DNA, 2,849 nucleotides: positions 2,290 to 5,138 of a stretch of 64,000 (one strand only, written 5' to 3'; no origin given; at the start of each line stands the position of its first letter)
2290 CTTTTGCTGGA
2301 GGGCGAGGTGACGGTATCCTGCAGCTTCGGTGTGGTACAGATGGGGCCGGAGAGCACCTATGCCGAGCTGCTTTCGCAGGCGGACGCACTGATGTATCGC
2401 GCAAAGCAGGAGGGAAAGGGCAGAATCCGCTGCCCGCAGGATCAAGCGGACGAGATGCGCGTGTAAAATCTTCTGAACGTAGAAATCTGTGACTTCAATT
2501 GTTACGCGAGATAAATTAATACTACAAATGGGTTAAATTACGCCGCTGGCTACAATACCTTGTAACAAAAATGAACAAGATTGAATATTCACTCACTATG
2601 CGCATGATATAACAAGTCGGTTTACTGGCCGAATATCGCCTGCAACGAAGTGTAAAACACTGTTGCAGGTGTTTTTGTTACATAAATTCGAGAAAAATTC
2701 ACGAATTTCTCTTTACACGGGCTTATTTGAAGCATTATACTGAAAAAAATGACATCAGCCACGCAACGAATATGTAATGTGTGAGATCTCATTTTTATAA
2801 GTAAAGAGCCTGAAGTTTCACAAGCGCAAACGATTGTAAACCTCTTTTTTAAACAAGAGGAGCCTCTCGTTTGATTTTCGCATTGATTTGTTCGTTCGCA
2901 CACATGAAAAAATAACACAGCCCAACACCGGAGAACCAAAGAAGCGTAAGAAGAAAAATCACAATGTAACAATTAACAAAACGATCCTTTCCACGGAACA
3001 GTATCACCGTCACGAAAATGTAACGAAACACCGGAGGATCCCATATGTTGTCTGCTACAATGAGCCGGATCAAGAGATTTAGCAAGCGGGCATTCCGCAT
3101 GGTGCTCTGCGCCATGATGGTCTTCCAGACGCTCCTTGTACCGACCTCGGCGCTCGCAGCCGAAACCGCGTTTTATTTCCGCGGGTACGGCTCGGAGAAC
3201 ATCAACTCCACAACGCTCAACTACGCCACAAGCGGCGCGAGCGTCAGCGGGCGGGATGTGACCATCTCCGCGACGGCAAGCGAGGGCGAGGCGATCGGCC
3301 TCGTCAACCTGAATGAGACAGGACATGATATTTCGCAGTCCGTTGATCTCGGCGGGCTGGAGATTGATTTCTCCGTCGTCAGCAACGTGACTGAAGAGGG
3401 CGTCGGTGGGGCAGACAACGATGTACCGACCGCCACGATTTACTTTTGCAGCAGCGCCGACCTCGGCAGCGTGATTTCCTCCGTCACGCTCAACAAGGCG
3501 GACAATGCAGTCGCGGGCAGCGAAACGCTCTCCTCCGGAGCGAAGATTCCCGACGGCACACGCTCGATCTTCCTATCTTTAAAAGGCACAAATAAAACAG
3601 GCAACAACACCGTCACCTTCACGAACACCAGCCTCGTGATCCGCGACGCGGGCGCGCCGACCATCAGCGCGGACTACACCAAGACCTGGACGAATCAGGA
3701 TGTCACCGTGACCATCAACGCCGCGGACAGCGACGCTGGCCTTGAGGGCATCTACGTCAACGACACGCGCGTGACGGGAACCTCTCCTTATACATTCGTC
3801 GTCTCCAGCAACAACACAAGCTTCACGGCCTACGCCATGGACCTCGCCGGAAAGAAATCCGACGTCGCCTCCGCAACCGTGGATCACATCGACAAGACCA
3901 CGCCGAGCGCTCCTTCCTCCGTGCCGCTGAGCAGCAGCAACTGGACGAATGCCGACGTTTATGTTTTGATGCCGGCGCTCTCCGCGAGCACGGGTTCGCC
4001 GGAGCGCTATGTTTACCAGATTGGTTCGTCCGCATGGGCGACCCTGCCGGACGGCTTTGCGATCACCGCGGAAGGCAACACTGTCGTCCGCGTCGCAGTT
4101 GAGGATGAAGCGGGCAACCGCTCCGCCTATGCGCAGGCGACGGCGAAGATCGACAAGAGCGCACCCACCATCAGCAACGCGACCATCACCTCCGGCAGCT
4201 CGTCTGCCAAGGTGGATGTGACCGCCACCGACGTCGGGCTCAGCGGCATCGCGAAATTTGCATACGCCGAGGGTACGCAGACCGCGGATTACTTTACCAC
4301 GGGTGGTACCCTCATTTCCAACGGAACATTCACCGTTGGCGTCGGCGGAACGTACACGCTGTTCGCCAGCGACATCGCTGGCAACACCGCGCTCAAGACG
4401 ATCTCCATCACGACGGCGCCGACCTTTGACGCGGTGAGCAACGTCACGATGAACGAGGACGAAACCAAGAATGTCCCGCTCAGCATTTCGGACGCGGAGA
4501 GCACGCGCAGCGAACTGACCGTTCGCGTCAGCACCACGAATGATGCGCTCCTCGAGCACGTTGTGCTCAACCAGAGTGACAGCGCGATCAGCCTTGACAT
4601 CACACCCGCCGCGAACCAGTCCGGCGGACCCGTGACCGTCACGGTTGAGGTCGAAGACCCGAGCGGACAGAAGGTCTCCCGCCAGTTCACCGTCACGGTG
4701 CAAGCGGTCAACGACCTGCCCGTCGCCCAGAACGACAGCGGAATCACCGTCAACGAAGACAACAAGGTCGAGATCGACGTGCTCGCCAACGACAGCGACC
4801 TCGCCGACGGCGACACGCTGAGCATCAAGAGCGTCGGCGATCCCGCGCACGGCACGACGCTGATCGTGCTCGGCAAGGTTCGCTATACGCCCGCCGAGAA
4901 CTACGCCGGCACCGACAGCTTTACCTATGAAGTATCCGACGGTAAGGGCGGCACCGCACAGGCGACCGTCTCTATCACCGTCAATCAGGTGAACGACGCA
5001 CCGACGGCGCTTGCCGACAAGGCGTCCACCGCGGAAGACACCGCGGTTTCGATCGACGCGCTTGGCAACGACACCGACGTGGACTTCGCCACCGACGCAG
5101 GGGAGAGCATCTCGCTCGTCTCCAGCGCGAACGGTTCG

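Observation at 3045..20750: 17.7-kb single ORF: a 5,901-aa cadherin-like repeat adhesin that is Sec-exported and anchored by a C-terminal TM helix instead of LPxTG or a T1SS signal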

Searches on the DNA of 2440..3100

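Call 44: search_rna_families(source=window, start=2440, end=3100, threshold=evalue, max_evalue=10)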
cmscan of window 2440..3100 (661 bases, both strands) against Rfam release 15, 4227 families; matches with E-value up to 10: 4.
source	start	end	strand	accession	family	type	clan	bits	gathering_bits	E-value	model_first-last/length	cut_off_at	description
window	2649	2714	-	RF02064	STnc370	Gene; sRNA;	-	19.7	54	8.4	1-71/71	no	Enterobacterial sRNA STnc370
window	2826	2877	-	RF04352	Plastid-psbA-4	Cis-reg;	CL00153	17.3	56.8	5.1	1-61/61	no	Plastid-psbA-4 3UTR RNA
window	2828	2876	+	RF04344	Plastid-psbA-3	Cis-reg;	CL00153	16.6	48.4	4.5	1-57/57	no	Plastid-psbA-3 3UTR RNA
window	2672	2821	+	RF04150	MIR2655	Gene; miRNA;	-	15.6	122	6.9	63-219/267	no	MIR2655 microRNA precursor family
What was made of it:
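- Tried and rejected: A permissive scan of 2440-3100 gave only noise with E above 4 (call 44).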

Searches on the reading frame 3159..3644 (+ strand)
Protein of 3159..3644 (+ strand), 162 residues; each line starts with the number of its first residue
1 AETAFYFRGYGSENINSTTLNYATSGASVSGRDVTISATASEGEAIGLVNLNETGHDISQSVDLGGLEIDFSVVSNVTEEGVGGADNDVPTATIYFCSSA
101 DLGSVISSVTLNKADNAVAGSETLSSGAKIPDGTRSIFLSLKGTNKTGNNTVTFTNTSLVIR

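Call 61: search_solved_structures(query=A4, max_evalue=10, show_alignments=1)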
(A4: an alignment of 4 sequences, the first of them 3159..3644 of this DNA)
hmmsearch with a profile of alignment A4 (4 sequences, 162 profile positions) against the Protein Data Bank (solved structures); distinct sequences matched with E-value up to 10: 0.

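Call 67: find_related_loci(query=A4, collection=metagenome_contigs, flank=8000)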
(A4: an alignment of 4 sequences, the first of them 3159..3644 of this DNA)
Query A4 (162 aa) in metagenome_contigs; peptide patterns used: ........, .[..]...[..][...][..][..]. (x = any residue, [..] = any of these).
437 stretches matched a pattern; 11 encode a relative of the query (tblastn E <= 1e-3); 11 distinct loci.
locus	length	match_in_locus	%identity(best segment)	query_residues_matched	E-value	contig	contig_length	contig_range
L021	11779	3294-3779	83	1-162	2e-85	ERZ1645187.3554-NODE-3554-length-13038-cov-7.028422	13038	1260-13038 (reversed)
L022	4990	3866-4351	80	1-162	3e-82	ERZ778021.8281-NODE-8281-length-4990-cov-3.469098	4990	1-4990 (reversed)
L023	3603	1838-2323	77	1-162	6e-77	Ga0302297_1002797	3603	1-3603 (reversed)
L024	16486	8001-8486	77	1-162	9e-77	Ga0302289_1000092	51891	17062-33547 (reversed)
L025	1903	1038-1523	70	1-162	3e-72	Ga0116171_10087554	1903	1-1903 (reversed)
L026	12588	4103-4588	67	1-162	2e-60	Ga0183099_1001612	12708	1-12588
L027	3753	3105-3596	55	1-162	3e-49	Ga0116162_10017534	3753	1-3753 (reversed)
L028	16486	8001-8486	52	1-162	1e-46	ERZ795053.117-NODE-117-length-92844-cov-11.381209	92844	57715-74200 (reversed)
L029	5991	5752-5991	83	1-80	2e-39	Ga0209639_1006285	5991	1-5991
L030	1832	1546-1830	63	1-96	4e-33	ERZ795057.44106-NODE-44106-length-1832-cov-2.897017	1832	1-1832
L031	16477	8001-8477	47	6-162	2e-29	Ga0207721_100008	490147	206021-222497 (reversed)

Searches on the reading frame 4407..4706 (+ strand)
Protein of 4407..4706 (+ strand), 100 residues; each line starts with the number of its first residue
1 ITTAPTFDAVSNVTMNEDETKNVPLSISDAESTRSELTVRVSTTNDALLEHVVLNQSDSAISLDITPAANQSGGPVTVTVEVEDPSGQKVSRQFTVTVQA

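Call 81: search_solved_structures(query=A6, max_evalue=0.1, show_alignments=1)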
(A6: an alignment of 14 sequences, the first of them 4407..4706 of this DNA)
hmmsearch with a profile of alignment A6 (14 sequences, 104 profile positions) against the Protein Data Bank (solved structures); distinct sequences matched with E-value up to 0.1: 6.
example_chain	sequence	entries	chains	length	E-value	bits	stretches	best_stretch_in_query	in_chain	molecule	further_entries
9ncf_S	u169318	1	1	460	0.002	21.5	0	1-22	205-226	Immunoglobulin-like domain protein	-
6nz0_Z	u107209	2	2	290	0.0026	21.1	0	50-104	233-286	Dyslexia-associated protein KIAA0319-like protein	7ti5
3q2v_A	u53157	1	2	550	0.0052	20.2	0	5-101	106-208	Cadherin-1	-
2y72_A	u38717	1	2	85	0.033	17.6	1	75-104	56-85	COLLAGENASE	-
4jrw_A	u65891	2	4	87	0.035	17.5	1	75-104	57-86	Collagenase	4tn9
4aqo_A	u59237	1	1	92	0.038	17.4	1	75-104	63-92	COLLAGENASE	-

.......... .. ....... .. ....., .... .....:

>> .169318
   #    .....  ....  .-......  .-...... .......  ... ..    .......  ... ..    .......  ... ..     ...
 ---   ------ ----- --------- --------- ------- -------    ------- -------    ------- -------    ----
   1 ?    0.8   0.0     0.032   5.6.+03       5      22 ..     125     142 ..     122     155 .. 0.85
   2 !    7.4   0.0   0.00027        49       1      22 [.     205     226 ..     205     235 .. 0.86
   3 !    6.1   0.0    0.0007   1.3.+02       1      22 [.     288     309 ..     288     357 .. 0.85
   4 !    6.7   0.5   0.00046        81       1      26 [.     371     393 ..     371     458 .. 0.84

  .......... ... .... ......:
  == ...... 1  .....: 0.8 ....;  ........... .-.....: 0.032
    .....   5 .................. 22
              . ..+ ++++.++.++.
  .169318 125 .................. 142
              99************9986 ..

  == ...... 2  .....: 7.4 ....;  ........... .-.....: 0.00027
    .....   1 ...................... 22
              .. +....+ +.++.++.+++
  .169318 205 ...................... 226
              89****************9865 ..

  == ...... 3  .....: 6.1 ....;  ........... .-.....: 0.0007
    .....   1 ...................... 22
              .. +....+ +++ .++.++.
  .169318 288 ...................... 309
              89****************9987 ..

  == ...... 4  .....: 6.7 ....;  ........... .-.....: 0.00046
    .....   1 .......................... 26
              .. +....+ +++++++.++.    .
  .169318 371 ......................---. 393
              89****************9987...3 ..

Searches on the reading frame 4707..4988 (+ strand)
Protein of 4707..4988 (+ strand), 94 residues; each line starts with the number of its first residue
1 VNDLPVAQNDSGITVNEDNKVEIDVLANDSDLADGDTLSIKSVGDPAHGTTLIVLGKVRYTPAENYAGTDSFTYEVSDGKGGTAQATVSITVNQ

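Call 80: search_solved_structures(query=A5, max_evalue=0.1, show_alignments=1)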
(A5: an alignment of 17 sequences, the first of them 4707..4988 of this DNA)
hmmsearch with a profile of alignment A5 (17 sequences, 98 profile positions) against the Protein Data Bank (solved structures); distinct sequences matched with E-value up to 0.1: 3.
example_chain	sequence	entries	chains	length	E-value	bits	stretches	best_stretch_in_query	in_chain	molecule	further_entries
36gk_A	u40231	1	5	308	3e-08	37.2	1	2-97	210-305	RTX protein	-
6dms_A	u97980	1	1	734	0.0055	20.3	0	36-96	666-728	Alpha-1,4-endofucoidanase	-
6dlh_A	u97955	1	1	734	0.0055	20.3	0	36-96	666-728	Alpha-1,4-endofucoidanase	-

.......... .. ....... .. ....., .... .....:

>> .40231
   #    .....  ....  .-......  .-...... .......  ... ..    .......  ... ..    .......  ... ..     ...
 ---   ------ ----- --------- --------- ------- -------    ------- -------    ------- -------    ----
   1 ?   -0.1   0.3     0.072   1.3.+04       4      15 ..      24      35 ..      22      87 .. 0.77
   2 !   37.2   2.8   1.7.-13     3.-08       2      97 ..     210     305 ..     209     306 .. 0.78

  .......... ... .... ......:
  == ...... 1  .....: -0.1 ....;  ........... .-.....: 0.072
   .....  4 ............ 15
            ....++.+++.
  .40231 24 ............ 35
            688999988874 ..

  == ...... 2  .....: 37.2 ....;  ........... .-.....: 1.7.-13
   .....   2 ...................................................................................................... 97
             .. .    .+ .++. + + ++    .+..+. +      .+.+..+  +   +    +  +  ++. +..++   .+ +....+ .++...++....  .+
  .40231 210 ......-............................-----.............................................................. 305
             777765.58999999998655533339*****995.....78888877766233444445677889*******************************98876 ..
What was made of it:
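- Tried and rejected: Module profiles did (calls 80, 81).
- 4407..19034 (+): 48 contiguous tandem-95 / Big_9 / Cadherin_4-5 modules, aa 455-5330. This is the stalk. The loop-type profile matches PDB 36gk_A 'RTX protein', E 3e-8 (call 80).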
